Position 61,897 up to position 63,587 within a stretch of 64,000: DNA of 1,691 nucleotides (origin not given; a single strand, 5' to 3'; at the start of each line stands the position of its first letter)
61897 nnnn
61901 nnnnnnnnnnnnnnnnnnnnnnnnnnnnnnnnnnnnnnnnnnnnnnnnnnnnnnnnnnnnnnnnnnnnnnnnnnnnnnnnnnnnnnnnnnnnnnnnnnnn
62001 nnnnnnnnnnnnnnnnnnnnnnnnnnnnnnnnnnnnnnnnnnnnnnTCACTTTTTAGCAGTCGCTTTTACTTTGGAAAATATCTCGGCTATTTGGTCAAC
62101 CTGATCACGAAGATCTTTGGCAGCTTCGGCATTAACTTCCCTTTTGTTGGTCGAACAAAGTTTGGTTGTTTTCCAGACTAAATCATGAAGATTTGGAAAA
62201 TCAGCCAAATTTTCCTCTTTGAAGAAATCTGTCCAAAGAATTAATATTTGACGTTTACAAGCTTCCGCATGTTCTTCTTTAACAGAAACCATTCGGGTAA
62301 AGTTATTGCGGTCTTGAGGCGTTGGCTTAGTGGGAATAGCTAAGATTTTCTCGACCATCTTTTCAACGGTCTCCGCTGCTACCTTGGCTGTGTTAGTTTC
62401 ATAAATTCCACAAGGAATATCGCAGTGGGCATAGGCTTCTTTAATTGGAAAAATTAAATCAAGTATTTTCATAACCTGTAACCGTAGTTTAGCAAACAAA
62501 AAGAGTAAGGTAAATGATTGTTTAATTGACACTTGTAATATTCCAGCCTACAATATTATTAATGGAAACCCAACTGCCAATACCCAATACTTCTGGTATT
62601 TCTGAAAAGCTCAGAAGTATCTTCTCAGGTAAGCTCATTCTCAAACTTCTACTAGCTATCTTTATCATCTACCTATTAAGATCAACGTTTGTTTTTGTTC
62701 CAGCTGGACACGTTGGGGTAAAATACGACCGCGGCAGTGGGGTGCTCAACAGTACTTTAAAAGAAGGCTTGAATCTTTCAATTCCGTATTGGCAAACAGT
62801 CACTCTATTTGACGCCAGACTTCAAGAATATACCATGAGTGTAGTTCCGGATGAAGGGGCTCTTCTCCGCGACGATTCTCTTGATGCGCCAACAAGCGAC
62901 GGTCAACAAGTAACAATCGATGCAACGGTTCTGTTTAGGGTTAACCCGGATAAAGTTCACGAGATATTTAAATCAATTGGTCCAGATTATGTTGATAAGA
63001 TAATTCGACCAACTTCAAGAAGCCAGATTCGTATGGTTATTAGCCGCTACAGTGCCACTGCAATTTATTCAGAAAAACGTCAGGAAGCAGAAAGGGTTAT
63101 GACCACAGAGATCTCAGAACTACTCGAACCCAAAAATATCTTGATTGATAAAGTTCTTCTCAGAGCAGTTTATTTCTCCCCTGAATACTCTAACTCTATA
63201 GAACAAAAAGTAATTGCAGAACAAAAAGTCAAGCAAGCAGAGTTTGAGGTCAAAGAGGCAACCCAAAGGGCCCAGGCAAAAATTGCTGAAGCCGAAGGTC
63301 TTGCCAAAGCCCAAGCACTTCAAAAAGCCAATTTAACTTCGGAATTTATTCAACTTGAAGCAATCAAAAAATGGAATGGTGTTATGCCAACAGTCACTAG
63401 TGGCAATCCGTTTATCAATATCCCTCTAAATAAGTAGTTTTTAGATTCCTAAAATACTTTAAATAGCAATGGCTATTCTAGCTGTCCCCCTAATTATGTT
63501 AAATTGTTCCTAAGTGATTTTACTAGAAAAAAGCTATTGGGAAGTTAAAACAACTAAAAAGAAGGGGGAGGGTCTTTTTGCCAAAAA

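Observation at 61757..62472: Nickel superoxide dismutase with its dedicated maturation protease (sodN-sodX)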

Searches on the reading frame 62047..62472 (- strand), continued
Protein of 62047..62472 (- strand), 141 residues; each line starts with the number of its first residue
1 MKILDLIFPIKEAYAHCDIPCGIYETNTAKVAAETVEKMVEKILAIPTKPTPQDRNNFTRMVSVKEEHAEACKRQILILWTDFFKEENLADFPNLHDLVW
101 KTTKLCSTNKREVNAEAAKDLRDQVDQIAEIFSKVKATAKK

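Call 44: find_encoding_contigs(protein=P0012, flank=8000, max_places=1)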
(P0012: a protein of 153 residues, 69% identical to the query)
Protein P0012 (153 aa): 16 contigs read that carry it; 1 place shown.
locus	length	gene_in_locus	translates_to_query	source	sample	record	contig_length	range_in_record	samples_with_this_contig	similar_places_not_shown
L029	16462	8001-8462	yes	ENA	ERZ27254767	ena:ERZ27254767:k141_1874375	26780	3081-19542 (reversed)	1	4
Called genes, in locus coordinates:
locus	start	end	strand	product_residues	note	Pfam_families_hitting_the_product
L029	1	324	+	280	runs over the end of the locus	PF13354:Beta-lactamase2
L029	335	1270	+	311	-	PF04041:Glyco_hydro_130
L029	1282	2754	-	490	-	PF18915:DUF5667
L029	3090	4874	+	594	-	PF02543:Carbam_trans_N, PF16861:Carbam_trans_C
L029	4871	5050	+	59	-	PF19451:DUF5989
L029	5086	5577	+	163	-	PF04308:RNaseH_like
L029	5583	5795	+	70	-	PF06902:Fer4_19 (weak), PF13459:Fer4_15, PF13370:Fer4_13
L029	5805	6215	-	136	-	PF00072:Response_reg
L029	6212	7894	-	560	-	PF00989:PAS (faint), PF13188:PAS_8 (weak), PF00512:HisKA, PF13581:HATPase_c_2 (weak), PF02518:HATPase_c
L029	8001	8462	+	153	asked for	PF09055:Sod_Ni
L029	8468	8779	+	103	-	PF10502:Peptidase_S26, PF00717:Peptidase_S24 (weak), PF10502:Peptidase_S26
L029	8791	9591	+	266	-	PF02463:SMC_N (faint), PF00005:ABC_tran, PF13304:AAA_21 (faint)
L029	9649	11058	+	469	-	PF19295:SufBD_N, PF01458:SUFBD_core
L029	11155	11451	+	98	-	-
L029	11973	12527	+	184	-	PF01458:SUFBD_core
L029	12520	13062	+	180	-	PF00293:NUDIX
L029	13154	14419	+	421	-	PF00266:Aminotran_5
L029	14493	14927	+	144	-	PF01592:NifU_N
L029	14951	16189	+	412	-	PF07992:Pyr_redox_2, PF13738:Pyr_redox_3 (faint), PF14759:Reductase_C (faint), PF00070:Pyr_redox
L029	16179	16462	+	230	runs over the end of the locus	PF01988:VIT1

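Call 66: search_protein_representatives(protein=window:62047-62472:-)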
Query: 141 residues. Proteins with E-value up to 0.001 (for the whole library): 660; up to 1e-10: 240; up to 1e-30: 14. The best 150 are listed.
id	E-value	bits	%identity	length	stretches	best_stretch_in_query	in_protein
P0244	2.3e-47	176.6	57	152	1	2-139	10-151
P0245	3.9e-43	162.9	61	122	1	1-114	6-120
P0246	5.3e-39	149.5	54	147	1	1-138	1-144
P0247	5.2e-37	143.1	50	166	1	8-139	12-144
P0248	7.9e-37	142.5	50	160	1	4-138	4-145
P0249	1.8e-36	141.4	52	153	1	7-136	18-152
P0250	6.2e-36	139.6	53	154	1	3-139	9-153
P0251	1.5e-35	138.4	53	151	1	3-136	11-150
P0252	7.9e-35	136.0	49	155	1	5-141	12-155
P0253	7.2e-34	132.9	53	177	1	15-141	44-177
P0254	1.8e-33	131.6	49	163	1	2-136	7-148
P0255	1.1e-32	129.1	50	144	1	5-138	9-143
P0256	1.9e-31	125.1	51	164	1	6-137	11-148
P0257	2.9e-31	124.5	44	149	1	8-141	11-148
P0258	2.3e-30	121.6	47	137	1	10-136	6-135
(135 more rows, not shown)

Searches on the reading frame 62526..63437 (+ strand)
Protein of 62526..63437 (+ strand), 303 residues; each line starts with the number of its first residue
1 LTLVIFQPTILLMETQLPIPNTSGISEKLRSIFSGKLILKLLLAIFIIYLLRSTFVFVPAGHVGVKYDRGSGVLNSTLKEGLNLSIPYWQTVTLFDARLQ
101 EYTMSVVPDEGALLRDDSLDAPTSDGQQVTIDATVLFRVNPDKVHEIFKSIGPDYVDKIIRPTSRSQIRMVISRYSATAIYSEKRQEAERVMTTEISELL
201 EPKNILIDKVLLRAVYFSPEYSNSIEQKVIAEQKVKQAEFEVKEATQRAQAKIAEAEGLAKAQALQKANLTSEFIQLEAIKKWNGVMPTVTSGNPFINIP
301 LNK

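Call 3: search_protein_families(library=pfam, proteins=[window:62526-63437:+], max_evalue=0.01)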
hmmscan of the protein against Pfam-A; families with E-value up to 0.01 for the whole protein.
window:62526-63437:+ (303 aa): 1 family
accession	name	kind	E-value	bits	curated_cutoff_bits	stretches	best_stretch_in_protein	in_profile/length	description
PF01145.31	Band_7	-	1.6e-35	123.1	23.6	1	58-246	3-166/176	SPFH domain / Band 7 family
